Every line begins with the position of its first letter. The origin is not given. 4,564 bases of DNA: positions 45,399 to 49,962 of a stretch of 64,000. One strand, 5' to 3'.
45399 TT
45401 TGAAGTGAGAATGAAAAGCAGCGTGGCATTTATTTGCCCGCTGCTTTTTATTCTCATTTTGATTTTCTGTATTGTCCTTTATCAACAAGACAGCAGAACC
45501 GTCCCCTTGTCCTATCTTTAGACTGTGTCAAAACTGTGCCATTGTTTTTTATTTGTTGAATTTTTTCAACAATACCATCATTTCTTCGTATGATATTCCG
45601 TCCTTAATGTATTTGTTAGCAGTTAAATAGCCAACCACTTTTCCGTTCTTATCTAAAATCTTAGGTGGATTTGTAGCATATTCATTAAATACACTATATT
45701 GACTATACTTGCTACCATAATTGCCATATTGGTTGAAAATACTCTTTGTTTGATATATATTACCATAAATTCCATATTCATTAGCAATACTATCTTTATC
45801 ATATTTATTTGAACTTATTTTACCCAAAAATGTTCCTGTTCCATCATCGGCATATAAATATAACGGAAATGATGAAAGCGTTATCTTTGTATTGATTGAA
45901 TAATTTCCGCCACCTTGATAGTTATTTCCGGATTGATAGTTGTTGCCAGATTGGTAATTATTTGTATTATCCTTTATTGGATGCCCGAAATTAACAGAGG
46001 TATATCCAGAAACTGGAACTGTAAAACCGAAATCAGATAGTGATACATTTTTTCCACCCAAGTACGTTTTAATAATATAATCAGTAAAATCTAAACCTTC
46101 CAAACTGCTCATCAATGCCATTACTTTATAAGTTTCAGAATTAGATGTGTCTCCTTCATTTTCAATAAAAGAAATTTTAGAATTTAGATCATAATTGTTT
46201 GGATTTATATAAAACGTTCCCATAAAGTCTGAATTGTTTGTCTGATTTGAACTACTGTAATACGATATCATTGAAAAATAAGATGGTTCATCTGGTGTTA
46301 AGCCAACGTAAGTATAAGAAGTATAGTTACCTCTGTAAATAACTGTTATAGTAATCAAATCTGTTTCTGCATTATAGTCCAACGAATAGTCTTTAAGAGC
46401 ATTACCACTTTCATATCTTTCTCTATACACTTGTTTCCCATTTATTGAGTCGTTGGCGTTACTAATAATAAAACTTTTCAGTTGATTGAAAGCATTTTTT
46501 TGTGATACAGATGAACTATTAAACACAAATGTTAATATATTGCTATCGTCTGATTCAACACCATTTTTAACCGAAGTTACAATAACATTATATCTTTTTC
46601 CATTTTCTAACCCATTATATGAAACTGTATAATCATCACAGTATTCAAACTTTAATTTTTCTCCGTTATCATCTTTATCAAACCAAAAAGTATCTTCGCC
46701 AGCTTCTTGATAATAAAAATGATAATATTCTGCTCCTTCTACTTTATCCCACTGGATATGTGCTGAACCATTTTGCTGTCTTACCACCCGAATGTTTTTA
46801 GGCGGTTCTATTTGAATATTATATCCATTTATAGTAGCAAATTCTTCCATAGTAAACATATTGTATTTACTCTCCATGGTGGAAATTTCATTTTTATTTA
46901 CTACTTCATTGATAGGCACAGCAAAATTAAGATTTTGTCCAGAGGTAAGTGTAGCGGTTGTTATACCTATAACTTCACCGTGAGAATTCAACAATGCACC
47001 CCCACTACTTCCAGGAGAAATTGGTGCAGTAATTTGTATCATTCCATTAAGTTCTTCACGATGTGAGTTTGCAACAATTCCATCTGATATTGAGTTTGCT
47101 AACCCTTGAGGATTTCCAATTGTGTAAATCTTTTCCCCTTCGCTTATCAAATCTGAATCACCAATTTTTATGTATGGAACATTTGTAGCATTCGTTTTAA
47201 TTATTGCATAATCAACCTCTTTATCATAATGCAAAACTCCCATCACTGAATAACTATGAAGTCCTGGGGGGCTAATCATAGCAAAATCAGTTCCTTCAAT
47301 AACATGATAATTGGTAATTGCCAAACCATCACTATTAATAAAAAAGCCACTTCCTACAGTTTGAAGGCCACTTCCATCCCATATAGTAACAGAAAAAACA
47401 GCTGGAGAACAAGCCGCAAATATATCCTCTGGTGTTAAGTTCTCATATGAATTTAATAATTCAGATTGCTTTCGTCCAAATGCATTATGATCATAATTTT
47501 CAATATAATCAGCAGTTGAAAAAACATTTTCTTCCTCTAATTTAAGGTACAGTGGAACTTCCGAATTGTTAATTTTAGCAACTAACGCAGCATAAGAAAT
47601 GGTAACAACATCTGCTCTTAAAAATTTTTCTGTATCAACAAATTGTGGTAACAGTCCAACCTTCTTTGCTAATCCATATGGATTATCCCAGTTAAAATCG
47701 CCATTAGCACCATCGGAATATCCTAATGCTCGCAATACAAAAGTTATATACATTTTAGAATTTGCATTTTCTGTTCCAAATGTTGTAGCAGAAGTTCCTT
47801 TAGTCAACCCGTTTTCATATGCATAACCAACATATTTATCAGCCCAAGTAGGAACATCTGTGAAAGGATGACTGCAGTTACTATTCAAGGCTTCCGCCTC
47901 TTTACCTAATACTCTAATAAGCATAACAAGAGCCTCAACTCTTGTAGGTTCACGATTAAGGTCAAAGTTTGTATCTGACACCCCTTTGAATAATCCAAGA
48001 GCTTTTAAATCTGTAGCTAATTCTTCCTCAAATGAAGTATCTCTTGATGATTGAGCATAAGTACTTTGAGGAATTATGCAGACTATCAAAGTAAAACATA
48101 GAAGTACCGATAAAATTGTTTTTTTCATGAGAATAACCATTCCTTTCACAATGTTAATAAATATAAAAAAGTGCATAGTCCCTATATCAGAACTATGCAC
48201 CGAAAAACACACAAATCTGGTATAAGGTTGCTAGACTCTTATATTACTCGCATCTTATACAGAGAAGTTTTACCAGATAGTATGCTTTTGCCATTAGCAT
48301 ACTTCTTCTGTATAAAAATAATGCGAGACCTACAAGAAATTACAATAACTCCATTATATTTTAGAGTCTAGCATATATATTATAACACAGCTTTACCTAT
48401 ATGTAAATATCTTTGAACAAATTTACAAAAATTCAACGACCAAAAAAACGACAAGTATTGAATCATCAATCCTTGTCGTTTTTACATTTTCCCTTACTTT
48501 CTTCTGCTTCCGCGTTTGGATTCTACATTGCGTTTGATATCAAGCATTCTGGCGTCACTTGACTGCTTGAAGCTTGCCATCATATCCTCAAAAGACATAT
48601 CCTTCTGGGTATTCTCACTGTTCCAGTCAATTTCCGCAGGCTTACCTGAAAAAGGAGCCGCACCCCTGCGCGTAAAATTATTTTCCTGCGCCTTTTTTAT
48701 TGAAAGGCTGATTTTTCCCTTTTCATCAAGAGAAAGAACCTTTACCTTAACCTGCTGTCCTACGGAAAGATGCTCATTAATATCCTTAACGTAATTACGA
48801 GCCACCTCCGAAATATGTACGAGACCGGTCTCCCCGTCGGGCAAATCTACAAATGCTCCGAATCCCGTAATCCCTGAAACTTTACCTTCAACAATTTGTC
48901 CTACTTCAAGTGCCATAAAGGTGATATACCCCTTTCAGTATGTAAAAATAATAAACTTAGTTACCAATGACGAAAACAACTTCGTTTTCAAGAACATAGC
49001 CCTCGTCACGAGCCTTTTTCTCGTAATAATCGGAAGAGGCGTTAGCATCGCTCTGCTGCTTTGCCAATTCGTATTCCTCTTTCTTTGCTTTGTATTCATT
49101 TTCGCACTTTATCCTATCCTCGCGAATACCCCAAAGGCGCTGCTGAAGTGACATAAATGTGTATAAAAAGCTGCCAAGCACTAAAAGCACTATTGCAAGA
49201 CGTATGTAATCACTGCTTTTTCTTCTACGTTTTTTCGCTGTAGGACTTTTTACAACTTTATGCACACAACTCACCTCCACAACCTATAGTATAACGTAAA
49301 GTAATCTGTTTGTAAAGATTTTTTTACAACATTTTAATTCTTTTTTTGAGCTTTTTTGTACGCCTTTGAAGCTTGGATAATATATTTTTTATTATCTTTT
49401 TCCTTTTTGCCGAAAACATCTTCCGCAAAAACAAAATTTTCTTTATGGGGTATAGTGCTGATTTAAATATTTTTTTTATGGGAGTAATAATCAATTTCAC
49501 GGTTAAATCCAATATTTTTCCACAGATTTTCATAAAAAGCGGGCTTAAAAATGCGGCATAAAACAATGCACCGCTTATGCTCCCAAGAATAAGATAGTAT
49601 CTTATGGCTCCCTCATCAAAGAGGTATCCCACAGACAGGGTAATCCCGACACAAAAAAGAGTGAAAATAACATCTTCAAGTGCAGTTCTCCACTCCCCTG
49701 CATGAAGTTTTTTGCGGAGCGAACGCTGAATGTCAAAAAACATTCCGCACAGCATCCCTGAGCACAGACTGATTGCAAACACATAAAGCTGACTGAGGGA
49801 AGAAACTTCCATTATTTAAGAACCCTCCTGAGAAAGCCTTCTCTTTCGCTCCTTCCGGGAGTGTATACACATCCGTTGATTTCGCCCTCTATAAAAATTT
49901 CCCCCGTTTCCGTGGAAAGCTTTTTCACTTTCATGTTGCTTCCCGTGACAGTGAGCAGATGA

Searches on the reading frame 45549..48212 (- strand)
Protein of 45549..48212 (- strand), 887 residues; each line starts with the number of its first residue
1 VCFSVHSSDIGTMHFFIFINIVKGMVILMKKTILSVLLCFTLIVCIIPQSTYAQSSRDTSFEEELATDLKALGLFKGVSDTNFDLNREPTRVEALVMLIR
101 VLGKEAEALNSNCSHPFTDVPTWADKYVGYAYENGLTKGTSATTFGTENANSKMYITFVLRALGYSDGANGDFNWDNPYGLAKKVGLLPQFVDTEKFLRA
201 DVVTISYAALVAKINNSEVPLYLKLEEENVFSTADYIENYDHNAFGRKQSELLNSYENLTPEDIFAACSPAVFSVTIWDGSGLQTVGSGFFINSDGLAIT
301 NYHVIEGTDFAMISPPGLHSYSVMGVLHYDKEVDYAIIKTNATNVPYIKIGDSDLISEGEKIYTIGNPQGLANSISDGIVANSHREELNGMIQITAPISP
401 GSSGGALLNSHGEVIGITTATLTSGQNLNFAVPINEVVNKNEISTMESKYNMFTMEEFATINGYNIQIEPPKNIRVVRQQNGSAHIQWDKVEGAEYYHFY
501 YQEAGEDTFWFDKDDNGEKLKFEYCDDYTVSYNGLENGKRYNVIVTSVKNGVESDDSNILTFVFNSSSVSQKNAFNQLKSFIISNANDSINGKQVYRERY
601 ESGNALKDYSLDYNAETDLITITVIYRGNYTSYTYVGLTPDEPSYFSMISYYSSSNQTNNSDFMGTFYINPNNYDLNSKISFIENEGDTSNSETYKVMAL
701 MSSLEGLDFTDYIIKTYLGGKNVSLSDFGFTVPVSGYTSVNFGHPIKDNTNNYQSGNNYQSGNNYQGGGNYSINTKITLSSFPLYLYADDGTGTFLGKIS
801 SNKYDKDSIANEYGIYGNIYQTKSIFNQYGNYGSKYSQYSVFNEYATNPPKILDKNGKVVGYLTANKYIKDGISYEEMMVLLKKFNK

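Call 77: search_protein_families(library=pfam, proteins=[window:45549-48212:-], max_evalue=0.001)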
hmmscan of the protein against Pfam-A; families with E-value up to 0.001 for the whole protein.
window:45549-48212:- (887 aa): 4 families
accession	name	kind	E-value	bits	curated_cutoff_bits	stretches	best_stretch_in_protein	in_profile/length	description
PF13365.12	Trypsin_2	-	4.9e-28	99.1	27.6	1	287-417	1-144/144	Trypsin-like peptidase domain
PF00089.32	Trypsin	-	2.1e-08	34.7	20.6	1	282-438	23-217/220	Trypsin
PF00041.27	fn3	-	1.3e-05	25.7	25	1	470-561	2-82/84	Fibronectin type III domain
PF00395.25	SLH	-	2e-05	24.9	20.8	1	116-149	1-36/44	S-layer homology domain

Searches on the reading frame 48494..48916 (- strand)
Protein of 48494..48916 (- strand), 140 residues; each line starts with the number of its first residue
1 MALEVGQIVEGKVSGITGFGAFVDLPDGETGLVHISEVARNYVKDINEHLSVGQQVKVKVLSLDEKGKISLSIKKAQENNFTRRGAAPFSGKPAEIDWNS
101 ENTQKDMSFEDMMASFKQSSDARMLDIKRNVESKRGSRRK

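Call 77: search_protein_families(library=pfam, proteins=[window:48494-48916:-], max_evalue=0.001)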
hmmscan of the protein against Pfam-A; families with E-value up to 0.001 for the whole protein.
window:48494-48916:- (140 aa): 3 families
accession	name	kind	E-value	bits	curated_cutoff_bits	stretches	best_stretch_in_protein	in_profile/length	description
PF00575.29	S1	-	1.1e-21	77.5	22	1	4-74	3-74/74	S1 RNA binding domain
PF23459.1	S1_RRP5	-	3.8e-08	34.2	27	1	4-65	2-63/72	RRP5 S1 domain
PF13509.12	S1_2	-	0.00019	21.9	21.8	0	5-72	1-59/61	S1 domain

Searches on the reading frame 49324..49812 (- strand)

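Call 77: search_protein_families(library=pfam, proteins=[window:49324-49812:-], max_evalue=0.001)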
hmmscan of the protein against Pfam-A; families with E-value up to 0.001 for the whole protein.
window:49324-49812:- (162 aa): 1 family
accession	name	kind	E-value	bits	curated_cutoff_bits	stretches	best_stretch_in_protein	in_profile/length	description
PF09578.15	Spore_YabQ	-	6.8e-18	65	27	1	12-90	1-79/79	Spore cortex protein YabQ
